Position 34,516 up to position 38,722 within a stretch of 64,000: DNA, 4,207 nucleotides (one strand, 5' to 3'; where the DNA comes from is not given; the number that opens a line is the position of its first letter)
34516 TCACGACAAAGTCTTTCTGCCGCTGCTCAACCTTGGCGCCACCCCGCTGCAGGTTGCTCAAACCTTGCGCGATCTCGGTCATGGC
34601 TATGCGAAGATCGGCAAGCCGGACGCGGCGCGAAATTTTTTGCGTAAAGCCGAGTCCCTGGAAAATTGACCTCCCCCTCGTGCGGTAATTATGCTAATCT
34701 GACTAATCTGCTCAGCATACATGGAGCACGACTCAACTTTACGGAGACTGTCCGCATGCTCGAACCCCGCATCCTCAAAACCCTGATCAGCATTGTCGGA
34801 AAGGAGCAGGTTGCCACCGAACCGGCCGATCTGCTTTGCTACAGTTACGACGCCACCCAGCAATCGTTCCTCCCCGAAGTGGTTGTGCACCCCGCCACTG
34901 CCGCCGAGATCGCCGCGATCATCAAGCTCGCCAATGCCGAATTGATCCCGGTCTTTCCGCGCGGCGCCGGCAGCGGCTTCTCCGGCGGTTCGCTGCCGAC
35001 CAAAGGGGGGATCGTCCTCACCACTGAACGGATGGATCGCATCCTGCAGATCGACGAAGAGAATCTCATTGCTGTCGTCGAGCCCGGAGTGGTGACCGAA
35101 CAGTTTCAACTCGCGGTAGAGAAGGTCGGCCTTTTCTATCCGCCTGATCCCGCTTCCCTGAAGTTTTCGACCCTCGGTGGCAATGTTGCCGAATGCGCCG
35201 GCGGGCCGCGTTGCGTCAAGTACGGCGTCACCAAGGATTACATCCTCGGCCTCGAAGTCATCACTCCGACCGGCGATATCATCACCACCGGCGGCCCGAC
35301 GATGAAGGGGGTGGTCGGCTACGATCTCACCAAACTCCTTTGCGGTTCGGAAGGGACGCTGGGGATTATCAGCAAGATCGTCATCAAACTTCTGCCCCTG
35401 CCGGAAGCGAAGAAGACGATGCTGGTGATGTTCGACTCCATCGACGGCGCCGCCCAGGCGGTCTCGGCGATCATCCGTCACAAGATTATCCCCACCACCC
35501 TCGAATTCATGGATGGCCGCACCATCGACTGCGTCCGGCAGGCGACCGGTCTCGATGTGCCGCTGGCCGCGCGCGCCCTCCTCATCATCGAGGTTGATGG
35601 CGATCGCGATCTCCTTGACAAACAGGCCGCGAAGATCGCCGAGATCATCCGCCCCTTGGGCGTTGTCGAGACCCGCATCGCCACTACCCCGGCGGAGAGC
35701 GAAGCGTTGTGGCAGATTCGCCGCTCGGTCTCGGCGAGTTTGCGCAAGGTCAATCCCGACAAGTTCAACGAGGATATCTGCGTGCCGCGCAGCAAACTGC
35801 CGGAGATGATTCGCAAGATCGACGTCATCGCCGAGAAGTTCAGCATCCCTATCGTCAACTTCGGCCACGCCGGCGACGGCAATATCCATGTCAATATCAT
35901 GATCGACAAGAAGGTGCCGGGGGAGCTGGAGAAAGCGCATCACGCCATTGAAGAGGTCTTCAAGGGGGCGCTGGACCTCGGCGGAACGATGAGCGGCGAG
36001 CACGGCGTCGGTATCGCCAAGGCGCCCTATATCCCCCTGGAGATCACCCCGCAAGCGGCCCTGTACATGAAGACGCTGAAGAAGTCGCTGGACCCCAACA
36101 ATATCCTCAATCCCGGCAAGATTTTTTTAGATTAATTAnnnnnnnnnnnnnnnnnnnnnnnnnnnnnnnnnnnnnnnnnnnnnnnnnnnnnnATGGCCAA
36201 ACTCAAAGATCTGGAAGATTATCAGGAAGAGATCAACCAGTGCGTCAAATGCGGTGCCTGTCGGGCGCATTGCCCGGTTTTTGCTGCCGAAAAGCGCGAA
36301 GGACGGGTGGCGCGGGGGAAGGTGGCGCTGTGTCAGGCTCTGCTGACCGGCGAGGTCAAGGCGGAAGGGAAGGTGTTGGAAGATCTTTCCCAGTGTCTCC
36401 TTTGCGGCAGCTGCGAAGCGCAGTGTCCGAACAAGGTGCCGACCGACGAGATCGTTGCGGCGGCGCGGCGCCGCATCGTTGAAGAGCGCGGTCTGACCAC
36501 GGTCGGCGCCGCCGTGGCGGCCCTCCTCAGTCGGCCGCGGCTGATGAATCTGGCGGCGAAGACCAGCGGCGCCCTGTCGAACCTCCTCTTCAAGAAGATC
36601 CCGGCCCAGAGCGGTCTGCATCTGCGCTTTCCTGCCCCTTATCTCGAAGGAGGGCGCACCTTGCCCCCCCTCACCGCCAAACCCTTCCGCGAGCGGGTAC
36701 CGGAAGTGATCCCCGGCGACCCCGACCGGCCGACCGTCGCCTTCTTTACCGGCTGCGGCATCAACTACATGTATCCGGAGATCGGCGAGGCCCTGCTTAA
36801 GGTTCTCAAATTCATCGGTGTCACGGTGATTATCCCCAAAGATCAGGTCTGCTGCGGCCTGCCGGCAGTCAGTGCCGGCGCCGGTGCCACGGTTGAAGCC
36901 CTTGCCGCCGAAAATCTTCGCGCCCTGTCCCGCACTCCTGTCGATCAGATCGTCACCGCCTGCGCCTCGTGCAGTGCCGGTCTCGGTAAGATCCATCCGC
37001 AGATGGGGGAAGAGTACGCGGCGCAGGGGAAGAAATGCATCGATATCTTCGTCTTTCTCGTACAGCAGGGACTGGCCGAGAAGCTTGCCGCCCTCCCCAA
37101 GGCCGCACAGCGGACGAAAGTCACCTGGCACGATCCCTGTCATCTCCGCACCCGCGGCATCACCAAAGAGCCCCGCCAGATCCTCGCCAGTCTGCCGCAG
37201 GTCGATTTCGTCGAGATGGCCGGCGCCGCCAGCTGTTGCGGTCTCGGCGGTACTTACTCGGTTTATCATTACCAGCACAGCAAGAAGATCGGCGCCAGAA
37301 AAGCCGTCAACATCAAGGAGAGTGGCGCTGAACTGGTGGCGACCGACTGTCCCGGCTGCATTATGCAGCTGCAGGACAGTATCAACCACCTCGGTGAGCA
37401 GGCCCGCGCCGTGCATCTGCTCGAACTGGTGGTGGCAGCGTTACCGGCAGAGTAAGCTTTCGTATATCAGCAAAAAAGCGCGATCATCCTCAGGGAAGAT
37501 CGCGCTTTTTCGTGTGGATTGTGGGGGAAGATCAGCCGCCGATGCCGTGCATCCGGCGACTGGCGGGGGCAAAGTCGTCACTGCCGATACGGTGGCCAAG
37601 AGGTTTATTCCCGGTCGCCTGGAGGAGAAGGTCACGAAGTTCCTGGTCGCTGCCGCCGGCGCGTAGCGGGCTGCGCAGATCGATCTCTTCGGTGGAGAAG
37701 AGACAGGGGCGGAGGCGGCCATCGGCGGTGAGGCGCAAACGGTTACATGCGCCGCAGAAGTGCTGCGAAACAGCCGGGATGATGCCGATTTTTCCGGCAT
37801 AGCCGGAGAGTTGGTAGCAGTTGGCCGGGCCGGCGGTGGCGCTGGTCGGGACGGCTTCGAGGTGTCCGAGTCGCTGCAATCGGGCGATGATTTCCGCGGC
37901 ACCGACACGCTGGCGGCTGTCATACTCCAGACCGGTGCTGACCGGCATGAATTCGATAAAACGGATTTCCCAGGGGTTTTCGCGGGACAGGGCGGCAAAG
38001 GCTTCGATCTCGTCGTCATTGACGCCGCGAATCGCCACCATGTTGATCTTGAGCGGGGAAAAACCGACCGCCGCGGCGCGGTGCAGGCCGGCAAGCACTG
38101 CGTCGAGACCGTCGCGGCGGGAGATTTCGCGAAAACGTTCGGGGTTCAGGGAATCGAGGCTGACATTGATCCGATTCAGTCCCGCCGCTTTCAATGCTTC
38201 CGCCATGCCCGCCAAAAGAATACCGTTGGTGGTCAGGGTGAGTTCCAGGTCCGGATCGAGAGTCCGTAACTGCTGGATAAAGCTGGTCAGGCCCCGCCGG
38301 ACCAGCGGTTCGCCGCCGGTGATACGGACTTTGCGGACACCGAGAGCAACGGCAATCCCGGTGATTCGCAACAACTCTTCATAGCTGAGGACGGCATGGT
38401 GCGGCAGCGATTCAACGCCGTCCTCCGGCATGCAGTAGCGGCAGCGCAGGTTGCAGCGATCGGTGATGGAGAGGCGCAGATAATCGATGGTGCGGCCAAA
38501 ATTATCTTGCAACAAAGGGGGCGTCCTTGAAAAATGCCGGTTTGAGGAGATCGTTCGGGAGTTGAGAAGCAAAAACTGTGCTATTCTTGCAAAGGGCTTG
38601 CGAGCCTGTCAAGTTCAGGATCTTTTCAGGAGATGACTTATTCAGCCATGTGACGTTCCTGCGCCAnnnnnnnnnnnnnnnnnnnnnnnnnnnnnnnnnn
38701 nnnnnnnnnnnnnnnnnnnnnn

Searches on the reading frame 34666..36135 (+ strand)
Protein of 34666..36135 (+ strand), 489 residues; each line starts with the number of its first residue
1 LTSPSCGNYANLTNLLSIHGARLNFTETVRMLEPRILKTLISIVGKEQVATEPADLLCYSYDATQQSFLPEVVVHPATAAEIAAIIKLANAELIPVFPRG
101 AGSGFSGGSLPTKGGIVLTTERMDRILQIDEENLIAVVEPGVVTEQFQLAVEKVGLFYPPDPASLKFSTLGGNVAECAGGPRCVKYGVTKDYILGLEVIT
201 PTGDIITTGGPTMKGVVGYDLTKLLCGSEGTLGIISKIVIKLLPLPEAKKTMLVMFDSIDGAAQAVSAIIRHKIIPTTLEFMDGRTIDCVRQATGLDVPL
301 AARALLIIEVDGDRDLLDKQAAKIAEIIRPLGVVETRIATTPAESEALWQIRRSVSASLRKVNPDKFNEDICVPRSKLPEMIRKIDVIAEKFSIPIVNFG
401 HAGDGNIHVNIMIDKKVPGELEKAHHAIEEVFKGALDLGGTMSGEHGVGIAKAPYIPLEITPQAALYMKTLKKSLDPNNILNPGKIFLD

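Call 56: search_protein_families(library=pfam, proteins=[window:34666-36135:+], max_evalue=0.00001)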
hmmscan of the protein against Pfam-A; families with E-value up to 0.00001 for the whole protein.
window:34666-36135:+ (489 aa): 2 families
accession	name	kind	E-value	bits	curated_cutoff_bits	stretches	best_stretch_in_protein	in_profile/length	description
PF02913.24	FAD-oxidase_C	-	4.2e-72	243.3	21.2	1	245-486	1-248/248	FAD linked oxidases, C-terminal domain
PF01565.28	FAD_binding_4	-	4.7e-42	143.4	26.4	1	70-209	1-139/139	FAD binding domain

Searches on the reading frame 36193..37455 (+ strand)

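Call 59: search_protein_families(library=ncbifam, proteins=[window:36193-37455:+], max_evalue=0.001)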
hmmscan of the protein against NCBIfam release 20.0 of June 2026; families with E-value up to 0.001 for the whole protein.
window:36193-37455:+ (420 aa): 23 families
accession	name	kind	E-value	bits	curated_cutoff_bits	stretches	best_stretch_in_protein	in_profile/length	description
NF045670.1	quin_L_LdhH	equivalog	1.4e-84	284.7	800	1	11-413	300-705/706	L-lactate dehydrogenase (quinone) large subunit LdhH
NF004898.0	PRK06259.1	equivalog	9.3e-64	215.8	385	1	11-413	130-484/488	fumarate reductase (CoM/CoB) subunit TfrB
NF008369.0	PRK11168.1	equivalog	8.6e-59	199.4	278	1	11-416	7-398/401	anaerobic glycerol-3-phosphate dehydrogenase subunit C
TIGR03379.1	glycerol3P_GlpC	equivalog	6.3e-40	137.1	279.9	1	13-400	3-384/397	anaerobic glycerol-3-phosphate dehydrogenase subunit GlpC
NF008434.0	PRK11274.1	equivalog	5e-33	114.6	333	1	6-413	14-403/409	glycolate oxidase subunit GlcF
NF045663.1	diclust_near_Sec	equivalog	9.5e-22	76.9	530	1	8-414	297-633/759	pyridine nucleotide-disulfide oxidoreductase/dicluster-binding protein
TIGR03288.1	CoB_CoM_SS_B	equivalog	1.4e-12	47.5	345.15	2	182-266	2-86/290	CoB--CoM heterodisulfide reductase subunit B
NF045711.1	sulf_resp_HmcF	equivalog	4.2e-12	45.6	750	1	287-407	314-439/457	sulfate respiration complex iron-sulfur protein HmcF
NF045724.1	ferredox_TmcB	equivalog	1.5e-11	43.5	735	1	305-410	310-421/430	electron transfer complex ferredoxin TmcB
TIGR00273.1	TIGR00273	equivalog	3.5e-11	42.6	444.8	1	10-104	289-380/432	LutB/LldF family L-lactate oxidation iron-sulfur protein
NF045796.1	DsrK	equivalog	7.3e-09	34.7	400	1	280-359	297-378/453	sulfate reduction electron transfer complex DsrMKJOP subunit DsrK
NF041780.1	hetero_SS_HdrB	equivalog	1.6e-08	34.2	450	1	182-264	6-90/304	ferredoxin:CoB-CoM heterodisulfide reductase subunit HdrB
NF004616.0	PRK05950.1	subfamily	5.8e-07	28.9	228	0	8-34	141-166/238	succinate dehydrogenase iron-sulfur subunit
NF058577.1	FdxA_fam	equivalog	5.8e-06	26.4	65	1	15-34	7-26/52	4Fe-4S ferredoxin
TIGR03290.1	CoB_CoM_SS_C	equivalog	6.6e-06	26.2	160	1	14-100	1-80/144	CoB--CoM heterodisulfide reductase subunit C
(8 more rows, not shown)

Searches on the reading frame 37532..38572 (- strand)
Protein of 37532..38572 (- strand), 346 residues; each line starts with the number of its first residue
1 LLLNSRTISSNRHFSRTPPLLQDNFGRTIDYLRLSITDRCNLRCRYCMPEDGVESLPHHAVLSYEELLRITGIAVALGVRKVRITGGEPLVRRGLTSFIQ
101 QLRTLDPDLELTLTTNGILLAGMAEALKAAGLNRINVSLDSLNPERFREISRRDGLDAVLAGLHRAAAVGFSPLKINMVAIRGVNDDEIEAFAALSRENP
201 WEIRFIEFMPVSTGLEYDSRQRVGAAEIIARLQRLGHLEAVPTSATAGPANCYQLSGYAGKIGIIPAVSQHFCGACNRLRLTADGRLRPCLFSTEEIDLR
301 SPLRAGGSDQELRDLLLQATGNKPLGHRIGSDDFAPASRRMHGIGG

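Call 56: search_protein_families(library=pfam, proteins=[window:37532-38572:-], max_evalue=0.00001)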
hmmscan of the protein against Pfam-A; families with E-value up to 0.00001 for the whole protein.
window:37532-38572:- (346 aa): 2 families
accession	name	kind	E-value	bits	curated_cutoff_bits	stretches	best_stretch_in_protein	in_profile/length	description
PF04055.27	Radical_SAM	-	5.6e-36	124.6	29.5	1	35-194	2-164/166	Radical SAM superfamily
PF06463.18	Mob_synth_C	-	2.5e-35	121.7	37.4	1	202-328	2-127/128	Molybdenum Cofactor Synthesis C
